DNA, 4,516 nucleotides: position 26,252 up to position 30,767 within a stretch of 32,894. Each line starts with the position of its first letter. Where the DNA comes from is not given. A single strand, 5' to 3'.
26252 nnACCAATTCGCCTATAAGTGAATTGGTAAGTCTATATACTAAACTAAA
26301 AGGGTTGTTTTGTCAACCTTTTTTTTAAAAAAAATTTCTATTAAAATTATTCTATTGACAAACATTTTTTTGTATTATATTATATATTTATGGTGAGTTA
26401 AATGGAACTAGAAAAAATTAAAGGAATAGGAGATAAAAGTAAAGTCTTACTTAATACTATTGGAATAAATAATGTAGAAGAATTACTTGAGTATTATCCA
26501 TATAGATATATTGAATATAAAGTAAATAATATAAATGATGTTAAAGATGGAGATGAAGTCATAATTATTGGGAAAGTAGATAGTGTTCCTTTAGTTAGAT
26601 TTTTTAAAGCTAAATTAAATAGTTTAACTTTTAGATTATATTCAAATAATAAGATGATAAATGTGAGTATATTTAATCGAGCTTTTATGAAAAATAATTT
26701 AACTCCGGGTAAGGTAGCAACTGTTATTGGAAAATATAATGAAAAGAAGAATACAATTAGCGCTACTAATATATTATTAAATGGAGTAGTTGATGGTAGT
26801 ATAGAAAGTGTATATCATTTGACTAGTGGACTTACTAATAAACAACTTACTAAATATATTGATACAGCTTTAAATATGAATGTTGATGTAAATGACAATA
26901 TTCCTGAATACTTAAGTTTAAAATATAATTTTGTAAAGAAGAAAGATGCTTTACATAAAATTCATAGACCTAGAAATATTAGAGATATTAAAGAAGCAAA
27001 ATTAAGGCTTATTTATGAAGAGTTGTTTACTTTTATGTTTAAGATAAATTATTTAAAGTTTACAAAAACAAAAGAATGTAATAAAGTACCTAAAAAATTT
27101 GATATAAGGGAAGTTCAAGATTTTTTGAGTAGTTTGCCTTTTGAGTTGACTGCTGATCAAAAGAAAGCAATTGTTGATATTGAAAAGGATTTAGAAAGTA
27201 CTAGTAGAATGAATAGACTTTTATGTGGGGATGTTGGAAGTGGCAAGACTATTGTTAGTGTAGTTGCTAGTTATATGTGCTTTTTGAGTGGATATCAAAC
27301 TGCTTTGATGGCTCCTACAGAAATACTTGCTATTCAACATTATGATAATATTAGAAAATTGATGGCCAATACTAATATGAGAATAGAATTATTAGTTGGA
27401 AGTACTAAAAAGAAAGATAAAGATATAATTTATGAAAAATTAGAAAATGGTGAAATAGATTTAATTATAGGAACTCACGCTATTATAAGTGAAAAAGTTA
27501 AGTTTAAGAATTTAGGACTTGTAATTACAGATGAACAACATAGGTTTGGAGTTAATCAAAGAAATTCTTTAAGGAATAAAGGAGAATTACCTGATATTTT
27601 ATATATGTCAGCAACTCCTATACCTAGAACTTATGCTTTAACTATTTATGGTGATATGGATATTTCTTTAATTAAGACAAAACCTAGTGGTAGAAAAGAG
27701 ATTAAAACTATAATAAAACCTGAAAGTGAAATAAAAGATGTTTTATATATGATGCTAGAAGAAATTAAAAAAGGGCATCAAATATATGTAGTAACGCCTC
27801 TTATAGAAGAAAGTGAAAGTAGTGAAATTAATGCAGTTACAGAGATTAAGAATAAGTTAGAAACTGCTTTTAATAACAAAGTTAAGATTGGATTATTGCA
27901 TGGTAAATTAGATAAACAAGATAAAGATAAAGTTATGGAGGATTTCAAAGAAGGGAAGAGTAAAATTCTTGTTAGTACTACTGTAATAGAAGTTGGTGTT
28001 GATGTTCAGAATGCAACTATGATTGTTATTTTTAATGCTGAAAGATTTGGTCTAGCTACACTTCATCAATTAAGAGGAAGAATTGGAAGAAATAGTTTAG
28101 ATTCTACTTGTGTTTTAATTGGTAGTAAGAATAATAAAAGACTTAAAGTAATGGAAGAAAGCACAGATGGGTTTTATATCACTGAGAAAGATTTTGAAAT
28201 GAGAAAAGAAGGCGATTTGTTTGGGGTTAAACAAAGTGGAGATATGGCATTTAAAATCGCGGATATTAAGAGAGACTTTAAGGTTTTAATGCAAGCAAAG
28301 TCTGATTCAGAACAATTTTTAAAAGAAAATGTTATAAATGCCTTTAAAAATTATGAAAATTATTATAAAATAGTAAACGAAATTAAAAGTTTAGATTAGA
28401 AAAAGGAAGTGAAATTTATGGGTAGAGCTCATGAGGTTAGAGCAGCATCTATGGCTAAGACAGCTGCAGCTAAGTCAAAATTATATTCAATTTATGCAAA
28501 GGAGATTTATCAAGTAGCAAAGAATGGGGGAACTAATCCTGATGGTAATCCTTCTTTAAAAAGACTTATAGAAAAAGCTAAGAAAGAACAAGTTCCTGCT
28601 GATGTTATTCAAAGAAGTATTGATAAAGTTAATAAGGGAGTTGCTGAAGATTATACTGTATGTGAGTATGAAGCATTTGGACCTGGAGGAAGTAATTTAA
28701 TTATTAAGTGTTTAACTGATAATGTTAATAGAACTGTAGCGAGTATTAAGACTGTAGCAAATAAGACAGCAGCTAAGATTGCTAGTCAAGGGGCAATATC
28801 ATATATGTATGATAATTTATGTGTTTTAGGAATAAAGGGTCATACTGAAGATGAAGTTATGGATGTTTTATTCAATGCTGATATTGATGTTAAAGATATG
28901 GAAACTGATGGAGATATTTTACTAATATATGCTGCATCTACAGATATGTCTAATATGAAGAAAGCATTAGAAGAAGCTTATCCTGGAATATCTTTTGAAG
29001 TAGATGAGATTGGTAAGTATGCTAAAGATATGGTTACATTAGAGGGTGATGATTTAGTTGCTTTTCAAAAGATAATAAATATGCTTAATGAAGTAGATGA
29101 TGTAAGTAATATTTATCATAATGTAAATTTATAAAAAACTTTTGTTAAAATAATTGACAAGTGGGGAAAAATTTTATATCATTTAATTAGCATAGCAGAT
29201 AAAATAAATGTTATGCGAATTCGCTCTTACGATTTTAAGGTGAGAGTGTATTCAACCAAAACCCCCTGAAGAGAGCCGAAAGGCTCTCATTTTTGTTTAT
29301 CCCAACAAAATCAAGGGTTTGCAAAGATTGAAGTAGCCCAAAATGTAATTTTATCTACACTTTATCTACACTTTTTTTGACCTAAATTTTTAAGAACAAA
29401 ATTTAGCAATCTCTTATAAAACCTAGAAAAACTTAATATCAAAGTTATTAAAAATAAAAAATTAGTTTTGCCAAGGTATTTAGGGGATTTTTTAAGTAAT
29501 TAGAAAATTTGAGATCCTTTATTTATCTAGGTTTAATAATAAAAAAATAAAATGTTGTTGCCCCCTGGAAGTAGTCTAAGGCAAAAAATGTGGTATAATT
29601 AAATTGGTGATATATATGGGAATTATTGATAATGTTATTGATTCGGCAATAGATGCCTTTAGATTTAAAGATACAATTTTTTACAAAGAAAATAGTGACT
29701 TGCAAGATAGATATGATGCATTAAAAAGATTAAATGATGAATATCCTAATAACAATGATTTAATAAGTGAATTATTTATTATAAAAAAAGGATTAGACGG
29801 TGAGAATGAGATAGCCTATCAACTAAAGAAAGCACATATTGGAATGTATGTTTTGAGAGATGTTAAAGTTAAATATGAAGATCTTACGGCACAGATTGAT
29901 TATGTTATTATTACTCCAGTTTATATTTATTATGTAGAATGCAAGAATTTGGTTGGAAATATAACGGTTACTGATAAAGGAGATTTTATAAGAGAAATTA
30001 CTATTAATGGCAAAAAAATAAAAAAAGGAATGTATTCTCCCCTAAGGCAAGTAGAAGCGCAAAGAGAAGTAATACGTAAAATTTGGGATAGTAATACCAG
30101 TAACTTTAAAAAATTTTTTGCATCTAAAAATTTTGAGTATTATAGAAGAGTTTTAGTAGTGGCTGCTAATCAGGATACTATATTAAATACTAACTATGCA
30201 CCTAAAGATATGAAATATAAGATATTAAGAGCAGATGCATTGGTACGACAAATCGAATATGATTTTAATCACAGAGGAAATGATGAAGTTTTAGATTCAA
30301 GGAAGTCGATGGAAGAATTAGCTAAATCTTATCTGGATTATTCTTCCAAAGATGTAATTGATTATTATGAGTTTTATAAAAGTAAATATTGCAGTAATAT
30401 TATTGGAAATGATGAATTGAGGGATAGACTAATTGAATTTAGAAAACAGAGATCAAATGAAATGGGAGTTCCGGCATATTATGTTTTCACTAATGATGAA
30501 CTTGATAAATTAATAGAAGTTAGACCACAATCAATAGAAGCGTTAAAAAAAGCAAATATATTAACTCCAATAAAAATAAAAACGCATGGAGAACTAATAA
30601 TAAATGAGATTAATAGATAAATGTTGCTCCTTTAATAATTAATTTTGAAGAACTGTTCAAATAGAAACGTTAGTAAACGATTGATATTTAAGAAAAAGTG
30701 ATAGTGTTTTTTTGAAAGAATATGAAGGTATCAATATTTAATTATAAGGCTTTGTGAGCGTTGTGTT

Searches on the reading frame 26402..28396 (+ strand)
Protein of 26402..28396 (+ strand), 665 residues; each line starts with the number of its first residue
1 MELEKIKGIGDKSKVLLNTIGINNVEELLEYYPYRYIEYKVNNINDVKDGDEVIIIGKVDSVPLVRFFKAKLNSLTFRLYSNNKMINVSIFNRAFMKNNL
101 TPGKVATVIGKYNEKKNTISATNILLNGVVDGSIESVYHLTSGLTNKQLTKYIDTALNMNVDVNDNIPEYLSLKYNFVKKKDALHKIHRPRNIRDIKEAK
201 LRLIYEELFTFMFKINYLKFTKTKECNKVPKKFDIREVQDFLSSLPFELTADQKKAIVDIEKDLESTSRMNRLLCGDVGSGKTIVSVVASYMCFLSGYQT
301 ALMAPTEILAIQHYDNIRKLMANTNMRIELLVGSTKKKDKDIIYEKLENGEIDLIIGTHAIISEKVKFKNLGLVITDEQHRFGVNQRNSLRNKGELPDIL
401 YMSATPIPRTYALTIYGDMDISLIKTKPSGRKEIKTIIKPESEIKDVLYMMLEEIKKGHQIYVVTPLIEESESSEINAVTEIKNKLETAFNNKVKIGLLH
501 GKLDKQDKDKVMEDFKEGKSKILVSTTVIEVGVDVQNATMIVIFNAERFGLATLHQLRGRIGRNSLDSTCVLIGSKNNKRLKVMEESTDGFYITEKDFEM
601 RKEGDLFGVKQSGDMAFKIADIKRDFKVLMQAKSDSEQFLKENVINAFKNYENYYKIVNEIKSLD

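Call 14: search_protein_families(library=pfam, proteins=[window:26402-28396:+], max_evalue=0.001)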
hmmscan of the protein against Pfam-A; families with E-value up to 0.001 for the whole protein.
window:26402-28396:+ (665 aa): 7 families
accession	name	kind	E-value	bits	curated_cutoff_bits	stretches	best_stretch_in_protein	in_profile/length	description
PF00271.37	Helicase_C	-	4.5e-26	91.7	23.5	1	451-564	9-109/110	Helicase conserved C-terminal domain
PF00270.35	DEAD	-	3.7e-25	89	26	1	250-410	1-163/167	DEAD/DEAH box helicase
PF04851.21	ResIII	-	1.3e-12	48.3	22.5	1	247-406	2-162/164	Type III restriction enzyme, res subunit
PF17191.10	RecG_wedge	-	4.5e-10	39.8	23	1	6-157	5-159/162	RecG wedge domain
PF19833.4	RecG_dom3_C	-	9.3e-09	35.7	26.8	1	588-661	2-76/87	ATP-dependent DNA helicase RecG, domain 3, C-terminal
PF22590.2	Cas3-like_C_2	-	2.9e-07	31.1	27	1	475-564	11-104/106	CRISPR-associated nuclease/helicase Cas3, C-terminal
PF07517.20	SecA_DEAD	-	0.0009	19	24.6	0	279-345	100-166/290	SecA DEAD-like domain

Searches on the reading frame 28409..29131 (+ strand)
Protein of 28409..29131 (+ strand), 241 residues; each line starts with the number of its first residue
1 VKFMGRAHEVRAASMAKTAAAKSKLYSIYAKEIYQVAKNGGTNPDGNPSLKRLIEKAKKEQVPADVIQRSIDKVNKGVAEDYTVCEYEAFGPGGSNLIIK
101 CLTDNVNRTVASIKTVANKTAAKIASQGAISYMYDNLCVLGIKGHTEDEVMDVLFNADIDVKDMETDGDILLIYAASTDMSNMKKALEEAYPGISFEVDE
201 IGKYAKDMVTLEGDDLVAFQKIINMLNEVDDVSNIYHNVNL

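Call 14: search_protein_families(library=pfam, proteins=[window:28409-29131:+], max_evalue=0.001)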
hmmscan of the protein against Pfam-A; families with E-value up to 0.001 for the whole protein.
window:28409-29131:+ (241 aa): 2 families
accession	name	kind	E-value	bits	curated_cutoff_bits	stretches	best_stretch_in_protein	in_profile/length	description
PF01709.26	Transcrip_reg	-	1.2e-37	129.5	27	1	84-239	3-160/160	TACO1/YebC second and third domain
PF20772.2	TACO1_YebC_N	-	7.4e-21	74.8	36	1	9-75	4-71/73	TACO1/YebC protein N-terminal domain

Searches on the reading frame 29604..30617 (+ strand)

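Call 14: search_protein_families(library=pfam, proteins=[window:29604-30617:+], max_evalue=0.001)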
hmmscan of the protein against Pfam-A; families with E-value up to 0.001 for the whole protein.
window:29604-30617:+ (338 aa): 2 families
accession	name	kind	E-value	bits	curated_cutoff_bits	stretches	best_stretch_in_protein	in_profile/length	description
PF08378.17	NERD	-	7.8e-17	62.2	22.1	1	62-164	1-96/111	Nuclease-related domain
PF00570.28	HRDC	-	5.5e-12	45.9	23.8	1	271-336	3-68/68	HRDC domain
